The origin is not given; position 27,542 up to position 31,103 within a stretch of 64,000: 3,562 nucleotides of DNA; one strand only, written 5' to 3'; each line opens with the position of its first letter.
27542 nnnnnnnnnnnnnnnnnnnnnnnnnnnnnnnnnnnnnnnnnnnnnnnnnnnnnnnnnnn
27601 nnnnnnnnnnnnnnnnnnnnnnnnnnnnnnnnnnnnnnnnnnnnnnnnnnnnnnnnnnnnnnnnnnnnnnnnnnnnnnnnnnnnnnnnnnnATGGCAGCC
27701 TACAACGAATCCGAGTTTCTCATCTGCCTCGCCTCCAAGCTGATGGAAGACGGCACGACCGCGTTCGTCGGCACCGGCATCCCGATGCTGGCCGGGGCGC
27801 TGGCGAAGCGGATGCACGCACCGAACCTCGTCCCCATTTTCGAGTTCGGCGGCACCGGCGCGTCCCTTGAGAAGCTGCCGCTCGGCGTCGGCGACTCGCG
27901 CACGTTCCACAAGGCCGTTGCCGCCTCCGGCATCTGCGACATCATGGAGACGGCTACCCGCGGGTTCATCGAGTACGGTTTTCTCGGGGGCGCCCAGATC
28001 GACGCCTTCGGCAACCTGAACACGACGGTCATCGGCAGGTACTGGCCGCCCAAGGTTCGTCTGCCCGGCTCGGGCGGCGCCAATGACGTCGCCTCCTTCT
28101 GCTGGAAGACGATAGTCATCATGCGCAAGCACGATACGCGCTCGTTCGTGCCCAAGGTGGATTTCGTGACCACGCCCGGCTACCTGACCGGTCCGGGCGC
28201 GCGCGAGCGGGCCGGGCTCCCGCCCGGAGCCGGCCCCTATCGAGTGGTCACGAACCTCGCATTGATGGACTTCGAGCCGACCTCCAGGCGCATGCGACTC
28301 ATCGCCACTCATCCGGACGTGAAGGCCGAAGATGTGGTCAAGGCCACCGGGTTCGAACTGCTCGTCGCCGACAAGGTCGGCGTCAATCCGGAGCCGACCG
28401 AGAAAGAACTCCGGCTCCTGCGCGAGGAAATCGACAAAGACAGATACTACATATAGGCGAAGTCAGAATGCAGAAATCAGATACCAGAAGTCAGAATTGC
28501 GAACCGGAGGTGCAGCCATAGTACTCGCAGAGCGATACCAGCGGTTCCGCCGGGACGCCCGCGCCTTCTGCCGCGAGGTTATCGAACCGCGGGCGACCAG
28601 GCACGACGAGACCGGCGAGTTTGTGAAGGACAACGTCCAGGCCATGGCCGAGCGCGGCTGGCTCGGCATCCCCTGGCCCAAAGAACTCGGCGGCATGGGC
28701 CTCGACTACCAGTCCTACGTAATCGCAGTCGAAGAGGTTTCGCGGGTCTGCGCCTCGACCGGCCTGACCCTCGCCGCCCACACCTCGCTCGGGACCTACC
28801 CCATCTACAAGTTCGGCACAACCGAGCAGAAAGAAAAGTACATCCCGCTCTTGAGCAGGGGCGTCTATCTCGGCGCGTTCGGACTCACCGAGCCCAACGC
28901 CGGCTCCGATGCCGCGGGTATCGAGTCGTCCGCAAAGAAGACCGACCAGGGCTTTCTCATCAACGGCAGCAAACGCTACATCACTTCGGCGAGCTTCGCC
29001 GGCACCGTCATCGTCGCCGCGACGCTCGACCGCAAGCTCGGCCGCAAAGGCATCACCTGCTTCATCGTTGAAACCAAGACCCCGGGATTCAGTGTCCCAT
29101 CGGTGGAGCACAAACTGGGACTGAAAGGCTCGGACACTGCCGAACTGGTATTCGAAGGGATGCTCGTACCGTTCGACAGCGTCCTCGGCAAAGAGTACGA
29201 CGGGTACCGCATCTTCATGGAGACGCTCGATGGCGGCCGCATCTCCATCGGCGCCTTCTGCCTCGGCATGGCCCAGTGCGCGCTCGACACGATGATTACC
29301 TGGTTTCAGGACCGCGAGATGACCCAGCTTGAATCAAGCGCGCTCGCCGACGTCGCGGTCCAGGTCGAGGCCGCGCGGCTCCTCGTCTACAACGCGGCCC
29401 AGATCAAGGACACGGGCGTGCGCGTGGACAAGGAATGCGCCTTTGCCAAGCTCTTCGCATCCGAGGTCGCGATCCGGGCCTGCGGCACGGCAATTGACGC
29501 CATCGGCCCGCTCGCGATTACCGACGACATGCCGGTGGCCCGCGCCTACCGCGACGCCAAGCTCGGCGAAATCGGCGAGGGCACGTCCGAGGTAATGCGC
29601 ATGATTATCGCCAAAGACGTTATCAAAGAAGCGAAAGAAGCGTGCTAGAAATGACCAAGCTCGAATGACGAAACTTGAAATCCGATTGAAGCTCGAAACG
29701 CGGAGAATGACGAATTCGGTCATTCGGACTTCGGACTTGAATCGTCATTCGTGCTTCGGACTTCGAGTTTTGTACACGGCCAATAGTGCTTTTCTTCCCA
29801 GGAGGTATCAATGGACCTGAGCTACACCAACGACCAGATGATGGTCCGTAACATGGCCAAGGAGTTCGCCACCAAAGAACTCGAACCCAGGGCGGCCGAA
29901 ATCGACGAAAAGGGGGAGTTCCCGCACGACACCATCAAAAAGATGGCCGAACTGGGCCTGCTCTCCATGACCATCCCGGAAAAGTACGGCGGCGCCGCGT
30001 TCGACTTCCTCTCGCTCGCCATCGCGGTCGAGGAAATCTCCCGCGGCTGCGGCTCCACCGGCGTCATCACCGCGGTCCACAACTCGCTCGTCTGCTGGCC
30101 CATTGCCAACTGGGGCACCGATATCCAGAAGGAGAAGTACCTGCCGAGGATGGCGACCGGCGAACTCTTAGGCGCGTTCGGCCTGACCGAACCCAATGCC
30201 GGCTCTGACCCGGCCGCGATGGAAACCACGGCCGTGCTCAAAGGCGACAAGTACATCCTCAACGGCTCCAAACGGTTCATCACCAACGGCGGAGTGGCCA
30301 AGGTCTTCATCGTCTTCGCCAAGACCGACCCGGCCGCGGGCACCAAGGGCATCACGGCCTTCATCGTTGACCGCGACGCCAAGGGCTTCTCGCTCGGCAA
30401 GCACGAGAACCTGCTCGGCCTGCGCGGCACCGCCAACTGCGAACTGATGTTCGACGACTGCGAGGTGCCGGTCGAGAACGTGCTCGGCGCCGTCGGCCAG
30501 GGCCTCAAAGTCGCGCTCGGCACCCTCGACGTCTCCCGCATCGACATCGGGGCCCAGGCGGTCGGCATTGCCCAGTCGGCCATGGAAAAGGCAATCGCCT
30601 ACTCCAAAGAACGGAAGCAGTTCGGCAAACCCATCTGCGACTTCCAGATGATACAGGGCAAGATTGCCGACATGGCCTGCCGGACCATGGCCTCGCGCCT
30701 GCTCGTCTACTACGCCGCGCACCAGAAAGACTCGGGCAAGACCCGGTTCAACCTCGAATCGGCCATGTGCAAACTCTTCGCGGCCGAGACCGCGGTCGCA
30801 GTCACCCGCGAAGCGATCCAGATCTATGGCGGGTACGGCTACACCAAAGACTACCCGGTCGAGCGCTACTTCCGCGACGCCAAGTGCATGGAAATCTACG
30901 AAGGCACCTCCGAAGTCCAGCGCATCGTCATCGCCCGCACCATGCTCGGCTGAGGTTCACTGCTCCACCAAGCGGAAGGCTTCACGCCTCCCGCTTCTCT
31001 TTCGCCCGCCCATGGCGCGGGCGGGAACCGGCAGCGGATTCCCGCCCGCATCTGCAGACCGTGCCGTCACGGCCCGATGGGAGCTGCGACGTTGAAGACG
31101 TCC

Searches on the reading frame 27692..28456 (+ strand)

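Call 68: search_protein_families(library=pfam, proteins=[window:27692-28456:+], max_evalue=0.001)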
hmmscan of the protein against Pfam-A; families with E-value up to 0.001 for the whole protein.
window:27692-28456:+ (254 aa): 1 family
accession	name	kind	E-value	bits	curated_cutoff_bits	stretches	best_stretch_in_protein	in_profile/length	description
PF01144.29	CoA_trans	-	4e-27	95.5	23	1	14-218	8-217/217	Coenzyme A transferase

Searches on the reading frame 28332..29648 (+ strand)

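Call 68: search_protein_families(library=pfam, proteins=[window:28332-29648:+], max_evalue=0.001)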
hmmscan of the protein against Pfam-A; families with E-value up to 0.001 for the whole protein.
window:28332-29648:+ (438 aa): 4 families
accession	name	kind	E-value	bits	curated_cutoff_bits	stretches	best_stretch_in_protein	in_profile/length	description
PF00441.29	Acyl-CoA_dh_1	-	8.8e-37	127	22.4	1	290-430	2-149/150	Acyl-CoA dehydrogenase, C-terminal domain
PF02771.21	Acyl-CoA_dh_N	-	1.9e-36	125.3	22.9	1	68-177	3-112/113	Acyl-CoA dehydrogenase, N-terminal domain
PF02770.24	Acyl-CoA_dh_M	-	8e-25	87.3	33.3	1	182-276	1-96/97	Acyl-CoA dehydrogenase, middle domain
PF08028.16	Acyl-CoA_dh_2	-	1.7e-14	54.7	22.7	1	305-413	2-127/134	Acyl-CoA dehydrogenase, C-terminal domain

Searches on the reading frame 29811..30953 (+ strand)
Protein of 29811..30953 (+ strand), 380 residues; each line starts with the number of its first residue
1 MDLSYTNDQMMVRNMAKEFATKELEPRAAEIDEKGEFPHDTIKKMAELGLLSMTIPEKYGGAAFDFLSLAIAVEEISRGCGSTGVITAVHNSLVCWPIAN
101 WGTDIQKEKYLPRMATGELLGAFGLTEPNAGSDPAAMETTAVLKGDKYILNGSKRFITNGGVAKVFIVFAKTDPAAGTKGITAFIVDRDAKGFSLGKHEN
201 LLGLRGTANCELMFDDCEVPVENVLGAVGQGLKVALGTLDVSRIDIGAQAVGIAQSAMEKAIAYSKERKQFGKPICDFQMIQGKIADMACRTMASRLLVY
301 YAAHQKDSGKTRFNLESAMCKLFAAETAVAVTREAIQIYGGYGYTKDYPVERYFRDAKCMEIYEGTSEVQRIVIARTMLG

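Call 68: search_protein_families(library=pfam, proteins=[window:29811-30953:+], max_evalue=0.001)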
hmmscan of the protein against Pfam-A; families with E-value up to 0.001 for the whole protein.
window:29811-30953:+ (380 aa): 5 families
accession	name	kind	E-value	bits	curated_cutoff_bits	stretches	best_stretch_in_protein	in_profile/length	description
PF00441.29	Acyl-CoA_dh_1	-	3.5e-54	183.5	22.4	1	229-379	1-150/150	Acyl-CoA dehydrogenase, C-terminal domain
PF02771.21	Acyl-CoA_dh_N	-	1.9e-43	147.9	22.9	1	6-118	1-113/113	Acyl-CoA dehydrogenase, N-terminal domain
PF02770.24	Acyl-CoA_dh_M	-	1.8e-28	99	33.3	1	122-217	1-97/97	Acyl-CoA dehydrogenase, middle domain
PF08028.16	Acyl-CoA_dh_2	-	2.3e-25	89.9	22.7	1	246-367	3-133/134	Acyl-CoA dehydrogenase, C-terminal domain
PF22924.1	ACOX_C_alpha1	-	5.3e-06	26.8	27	1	237-378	2-168/169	Acyl-CoA oxidase, C-alpha1 domain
